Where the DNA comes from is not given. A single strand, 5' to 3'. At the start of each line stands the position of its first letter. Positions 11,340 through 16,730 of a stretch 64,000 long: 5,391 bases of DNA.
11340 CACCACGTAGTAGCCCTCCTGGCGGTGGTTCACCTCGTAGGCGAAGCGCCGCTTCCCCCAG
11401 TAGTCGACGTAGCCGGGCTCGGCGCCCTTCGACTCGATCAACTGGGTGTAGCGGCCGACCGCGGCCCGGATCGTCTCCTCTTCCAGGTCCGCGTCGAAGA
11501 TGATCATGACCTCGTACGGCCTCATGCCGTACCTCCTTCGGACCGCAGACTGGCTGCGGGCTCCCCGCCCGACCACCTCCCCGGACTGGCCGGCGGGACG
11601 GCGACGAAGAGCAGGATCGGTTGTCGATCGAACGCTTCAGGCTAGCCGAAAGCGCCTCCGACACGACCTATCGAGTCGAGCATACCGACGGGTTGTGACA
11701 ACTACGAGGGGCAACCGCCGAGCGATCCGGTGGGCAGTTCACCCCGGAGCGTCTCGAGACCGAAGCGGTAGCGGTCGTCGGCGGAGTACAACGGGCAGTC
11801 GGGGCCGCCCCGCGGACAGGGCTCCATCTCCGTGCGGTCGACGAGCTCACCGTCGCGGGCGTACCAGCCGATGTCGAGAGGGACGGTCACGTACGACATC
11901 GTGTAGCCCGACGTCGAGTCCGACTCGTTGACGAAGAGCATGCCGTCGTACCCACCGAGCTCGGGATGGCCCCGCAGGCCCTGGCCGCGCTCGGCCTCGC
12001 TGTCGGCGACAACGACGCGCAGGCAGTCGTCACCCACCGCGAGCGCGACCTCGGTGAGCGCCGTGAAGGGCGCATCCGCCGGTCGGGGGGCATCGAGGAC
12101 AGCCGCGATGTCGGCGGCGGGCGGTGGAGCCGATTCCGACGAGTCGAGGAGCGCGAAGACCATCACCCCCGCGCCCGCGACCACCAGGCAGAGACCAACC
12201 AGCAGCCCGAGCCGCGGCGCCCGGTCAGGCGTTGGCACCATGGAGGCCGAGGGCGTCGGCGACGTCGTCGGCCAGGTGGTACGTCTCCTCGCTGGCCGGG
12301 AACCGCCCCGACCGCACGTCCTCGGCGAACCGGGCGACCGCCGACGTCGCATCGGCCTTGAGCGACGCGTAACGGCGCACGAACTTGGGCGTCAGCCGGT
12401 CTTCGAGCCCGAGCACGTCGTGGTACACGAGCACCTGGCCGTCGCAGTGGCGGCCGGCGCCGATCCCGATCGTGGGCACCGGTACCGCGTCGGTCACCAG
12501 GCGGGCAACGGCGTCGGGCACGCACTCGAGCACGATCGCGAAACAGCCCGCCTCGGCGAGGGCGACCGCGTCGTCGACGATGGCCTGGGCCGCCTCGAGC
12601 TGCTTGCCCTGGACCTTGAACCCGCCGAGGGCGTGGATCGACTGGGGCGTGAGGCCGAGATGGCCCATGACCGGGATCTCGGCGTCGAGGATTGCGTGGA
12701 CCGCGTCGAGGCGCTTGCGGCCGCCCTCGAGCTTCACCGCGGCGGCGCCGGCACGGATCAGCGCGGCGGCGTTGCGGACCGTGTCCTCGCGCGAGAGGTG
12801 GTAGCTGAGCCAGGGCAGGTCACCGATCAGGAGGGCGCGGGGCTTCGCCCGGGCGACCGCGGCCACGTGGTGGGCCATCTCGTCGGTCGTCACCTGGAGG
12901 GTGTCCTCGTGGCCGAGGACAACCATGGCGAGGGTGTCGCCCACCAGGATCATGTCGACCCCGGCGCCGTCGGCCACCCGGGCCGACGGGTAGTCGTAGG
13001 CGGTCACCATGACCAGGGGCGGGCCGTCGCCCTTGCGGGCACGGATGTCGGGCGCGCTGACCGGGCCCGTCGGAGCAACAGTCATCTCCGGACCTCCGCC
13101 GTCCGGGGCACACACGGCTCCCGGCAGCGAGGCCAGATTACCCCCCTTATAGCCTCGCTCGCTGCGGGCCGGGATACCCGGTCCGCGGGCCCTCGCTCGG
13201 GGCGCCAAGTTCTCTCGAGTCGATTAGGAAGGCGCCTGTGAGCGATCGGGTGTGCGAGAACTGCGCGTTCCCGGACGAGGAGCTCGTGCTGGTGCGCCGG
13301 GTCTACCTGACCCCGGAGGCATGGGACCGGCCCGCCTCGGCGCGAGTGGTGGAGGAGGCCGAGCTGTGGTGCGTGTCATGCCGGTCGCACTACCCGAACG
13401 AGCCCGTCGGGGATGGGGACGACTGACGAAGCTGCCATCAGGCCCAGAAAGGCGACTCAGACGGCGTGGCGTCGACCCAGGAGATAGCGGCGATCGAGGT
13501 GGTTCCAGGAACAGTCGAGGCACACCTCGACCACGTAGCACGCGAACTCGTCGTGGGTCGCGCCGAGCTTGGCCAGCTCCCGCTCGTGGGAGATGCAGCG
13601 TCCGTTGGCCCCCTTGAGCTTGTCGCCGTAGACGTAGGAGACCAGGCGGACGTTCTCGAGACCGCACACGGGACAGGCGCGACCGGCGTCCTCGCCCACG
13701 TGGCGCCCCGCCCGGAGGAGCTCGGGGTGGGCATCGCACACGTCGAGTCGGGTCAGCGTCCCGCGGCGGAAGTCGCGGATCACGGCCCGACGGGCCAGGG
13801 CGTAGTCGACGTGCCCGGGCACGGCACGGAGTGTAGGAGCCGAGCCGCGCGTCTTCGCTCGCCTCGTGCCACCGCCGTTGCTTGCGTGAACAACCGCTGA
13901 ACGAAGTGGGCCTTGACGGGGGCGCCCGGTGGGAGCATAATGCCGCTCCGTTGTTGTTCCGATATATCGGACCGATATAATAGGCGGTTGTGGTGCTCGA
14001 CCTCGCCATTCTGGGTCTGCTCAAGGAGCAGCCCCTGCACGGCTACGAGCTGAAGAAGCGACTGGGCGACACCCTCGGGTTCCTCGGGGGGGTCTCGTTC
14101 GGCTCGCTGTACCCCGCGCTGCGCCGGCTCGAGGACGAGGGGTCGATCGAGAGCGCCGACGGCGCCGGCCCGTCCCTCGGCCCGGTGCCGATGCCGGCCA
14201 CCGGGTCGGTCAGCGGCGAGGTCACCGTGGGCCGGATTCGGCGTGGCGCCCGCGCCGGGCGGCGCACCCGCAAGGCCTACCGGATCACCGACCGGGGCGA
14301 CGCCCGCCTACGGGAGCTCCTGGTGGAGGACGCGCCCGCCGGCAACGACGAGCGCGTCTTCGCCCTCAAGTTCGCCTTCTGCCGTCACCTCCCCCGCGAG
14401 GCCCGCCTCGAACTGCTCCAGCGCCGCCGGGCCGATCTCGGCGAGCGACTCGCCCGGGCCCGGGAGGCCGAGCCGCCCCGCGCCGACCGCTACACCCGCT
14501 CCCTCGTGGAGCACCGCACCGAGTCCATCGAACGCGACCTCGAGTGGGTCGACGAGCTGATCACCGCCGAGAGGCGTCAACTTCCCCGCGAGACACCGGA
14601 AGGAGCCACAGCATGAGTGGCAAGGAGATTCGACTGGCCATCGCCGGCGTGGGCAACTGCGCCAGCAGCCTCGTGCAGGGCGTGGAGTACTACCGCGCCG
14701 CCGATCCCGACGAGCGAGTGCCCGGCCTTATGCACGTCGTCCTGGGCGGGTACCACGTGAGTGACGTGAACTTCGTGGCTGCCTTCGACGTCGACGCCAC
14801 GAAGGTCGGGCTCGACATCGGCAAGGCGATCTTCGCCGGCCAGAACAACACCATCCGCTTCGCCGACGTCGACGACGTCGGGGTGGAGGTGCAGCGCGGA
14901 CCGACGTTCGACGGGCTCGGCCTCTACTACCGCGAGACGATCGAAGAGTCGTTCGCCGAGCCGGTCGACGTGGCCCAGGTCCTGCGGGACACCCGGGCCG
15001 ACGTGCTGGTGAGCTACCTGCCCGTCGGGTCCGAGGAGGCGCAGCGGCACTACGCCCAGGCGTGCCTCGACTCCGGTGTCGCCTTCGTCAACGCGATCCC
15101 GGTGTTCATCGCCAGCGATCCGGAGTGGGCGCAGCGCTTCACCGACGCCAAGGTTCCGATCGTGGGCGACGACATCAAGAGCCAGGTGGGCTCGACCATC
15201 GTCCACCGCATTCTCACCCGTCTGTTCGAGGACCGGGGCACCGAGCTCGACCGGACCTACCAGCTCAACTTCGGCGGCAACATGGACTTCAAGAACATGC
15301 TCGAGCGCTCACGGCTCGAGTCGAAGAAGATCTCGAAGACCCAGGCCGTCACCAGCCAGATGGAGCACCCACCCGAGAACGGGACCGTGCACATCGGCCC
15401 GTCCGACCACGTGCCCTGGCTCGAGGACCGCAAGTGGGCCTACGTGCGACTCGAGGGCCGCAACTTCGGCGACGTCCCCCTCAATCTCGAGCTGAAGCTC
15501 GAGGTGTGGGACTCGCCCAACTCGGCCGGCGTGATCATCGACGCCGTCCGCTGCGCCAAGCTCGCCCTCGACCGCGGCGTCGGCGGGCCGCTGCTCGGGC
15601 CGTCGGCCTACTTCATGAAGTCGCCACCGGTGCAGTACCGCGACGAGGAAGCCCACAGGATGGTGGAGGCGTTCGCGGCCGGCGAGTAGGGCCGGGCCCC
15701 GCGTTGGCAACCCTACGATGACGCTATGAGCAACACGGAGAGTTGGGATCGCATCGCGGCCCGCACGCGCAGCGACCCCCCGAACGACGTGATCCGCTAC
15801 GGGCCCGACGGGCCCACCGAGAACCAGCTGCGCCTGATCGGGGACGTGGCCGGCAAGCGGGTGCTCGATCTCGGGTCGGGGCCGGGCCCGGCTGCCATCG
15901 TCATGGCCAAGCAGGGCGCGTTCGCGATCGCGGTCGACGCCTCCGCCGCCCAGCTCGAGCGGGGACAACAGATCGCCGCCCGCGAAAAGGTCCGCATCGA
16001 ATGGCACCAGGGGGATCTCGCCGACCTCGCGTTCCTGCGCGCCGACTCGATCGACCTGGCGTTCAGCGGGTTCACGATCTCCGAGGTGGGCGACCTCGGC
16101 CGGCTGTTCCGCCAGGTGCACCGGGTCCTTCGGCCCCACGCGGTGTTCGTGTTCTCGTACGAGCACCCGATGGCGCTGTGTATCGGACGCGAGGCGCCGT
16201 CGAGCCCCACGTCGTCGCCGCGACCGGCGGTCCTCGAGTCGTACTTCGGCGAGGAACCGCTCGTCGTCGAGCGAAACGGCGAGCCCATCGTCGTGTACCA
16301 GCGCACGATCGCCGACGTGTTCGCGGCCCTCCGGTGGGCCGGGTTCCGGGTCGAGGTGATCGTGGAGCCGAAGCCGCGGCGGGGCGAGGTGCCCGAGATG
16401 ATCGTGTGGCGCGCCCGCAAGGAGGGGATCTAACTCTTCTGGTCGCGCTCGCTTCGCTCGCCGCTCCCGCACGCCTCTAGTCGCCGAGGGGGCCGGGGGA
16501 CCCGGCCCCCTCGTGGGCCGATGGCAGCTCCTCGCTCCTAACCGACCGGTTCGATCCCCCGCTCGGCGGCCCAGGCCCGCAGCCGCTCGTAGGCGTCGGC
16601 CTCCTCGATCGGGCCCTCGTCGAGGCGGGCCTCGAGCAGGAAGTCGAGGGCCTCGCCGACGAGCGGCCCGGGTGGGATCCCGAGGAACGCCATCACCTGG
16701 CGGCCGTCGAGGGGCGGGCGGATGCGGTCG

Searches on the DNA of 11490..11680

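Call 75: search_rna_families(source=window, start=11490, end=11680, threshold=evalue, max_evalue=10, show_alignments=1)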
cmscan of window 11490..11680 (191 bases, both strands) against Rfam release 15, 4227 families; matches with E-value up to 10: 1.
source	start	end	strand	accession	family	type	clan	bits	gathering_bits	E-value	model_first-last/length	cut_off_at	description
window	11533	11605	-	RF02928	Actinomyces-1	Gene; sRNA;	-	13.3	39.1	8.6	1-110/110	no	Actinomyces-1 RNA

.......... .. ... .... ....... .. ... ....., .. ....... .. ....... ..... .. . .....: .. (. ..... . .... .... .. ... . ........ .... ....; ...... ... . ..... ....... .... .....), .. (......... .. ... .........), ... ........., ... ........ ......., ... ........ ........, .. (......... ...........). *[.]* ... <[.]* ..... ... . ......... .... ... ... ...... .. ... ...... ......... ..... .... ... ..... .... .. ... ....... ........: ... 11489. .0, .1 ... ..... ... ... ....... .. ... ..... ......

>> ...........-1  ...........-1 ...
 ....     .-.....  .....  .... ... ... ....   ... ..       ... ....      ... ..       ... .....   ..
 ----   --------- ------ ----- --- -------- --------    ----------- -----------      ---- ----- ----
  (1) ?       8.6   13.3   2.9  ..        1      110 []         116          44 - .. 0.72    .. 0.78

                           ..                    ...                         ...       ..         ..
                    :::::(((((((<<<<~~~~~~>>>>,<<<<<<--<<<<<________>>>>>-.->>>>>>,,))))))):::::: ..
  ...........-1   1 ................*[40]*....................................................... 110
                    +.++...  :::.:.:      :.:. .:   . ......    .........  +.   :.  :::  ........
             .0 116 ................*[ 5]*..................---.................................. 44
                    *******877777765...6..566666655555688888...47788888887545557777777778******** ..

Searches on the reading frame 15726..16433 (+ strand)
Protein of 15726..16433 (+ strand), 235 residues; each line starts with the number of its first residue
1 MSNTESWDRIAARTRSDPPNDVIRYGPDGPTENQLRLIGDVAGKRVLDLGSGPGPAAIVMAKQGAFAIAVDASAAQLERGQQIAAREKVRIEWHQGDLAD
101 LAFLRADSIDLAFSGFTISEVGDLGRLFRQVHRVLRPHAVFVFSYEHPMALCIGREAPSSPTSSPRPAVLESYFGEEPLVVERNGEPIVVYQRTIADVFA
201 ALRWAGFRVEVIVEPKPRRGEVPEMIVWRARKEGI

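Call 67: search_protein_families(library=pfam, proteins=[window:15726-16433:+])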
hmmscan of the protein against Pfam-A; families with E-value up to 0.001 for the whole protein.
window:15726-16433:+ (235 aa): 6 families
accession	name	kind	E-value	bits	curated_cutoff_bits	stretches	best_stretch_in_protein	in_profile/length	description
PF13649.12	Methyltransf_25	-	2.5e-16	60.6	27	1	46-137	1-95/97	Methyltransferase domain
PF08241.18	Methyltransf_11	-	5.2e-16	59.5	21.2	1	47-143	1-95/95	Methyltransferase domain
PF13847.12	Methyltransf_31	-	1.4e-13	51.2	27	1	42-147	3-113/145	Methyltransferase domain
PF13489.12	Methyltransf_23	-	1.5e-10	41.5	27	1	40-145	20-118/164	Methyltransferase domain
PF08242.18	Methyltransf_12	-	9.8e-09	36.3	30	1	47-140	1-97/98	Methyltransferase domain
PF01209.24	Ubie_methyltran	-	2.8e-07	30.6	20.1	1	35-141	40-149/233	ubiE/COQ5 methyltransferase family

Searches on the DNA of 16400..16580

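Call 65: search_rna_families(source=window, start=16400, end=16580, threshold=evalue, max_evalue=10)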
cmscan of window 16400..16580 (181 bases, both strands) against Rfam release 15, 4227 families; matches with E-value up to 10: 16.
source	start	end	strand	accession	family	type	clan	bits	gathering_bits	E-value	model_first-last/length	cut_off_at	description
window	16493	16562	-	RF03231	mir-4523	Gene; miRNA;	-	21.6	96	0.31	1-69/69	no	mir-4523 microRNA precursor family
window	16484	16549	-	RF02882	MH_s36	Gene; sRNA;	-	20.2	46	0.29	1-92/92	no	Mesorhizobail RNA 36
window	16482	16512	+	RF02231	sX12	Gene; sRNA;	-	17.6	106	0.41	42-73/78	no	Xanthomonas sRNA sX12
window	16485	16515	+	RF03192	mir-6794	Gene; miRNA;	-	16.9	74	0.74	1-62/62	no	mir-6794 microRNA precursor family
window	16485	16513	-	RF02000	MIR1846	Gene; miRNA;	-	14.6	77.5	2.9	35-78/110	no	MIR1846 microRNA precursor family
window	16485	16513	-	RF02963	DUF3800-IV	Gene; sRNA;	-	14.6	60.7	6.7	1-91/91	no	DUF3800-IV RNA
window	16485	16513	+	RF02000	MIR1846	Gene; miRNA;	-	14.3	77.5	3.6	35-78/110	no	MIR1846 microRNA precursor family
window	16486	16512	-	RF03261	mir-1759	Gene; miRNA;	-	14.2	58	4.7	1-75/75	no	mir-1759 microRNA precursor family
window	16485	16543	+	RF03381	mir-2796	Gene; miRNA;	-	14.1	72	1.5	1-77/77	no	mir-2796 microRNA precursor family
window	16411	16469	+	RF03544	Flavi_ISFV_repeat_Ra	Cis-reg;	CL00131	13.9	41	4.9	1-58/58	no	Insect-Specific Flavivirus 3' UTR repeats Ra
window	16483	16516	+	RF03778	mir-483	Gene; miRNA;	-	13.7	60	4.2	1-75/75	no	mir-483 microRNA precursor family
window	16477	16524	+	RF00959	mir-612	Gene; miRNA;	-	13.7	100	7.1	1-86/86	no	mir-612 microRNA precursor family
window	16472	16526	-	RF00981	mir-939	Gene; miRNA;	-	13.6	84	9.2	1-82/82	no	mir-939 microRNA precursor family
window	16485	16513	-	RF03383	mir-1976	Gene; miRNA;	-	12.2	71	9.1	5-48/52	no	mir-1976 microRNA precursor family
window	16485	16513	-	RF02100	tfoR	Gene; sRNA;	-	11.2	70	2.8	63-91/101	no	Translational regulator of tfoXVC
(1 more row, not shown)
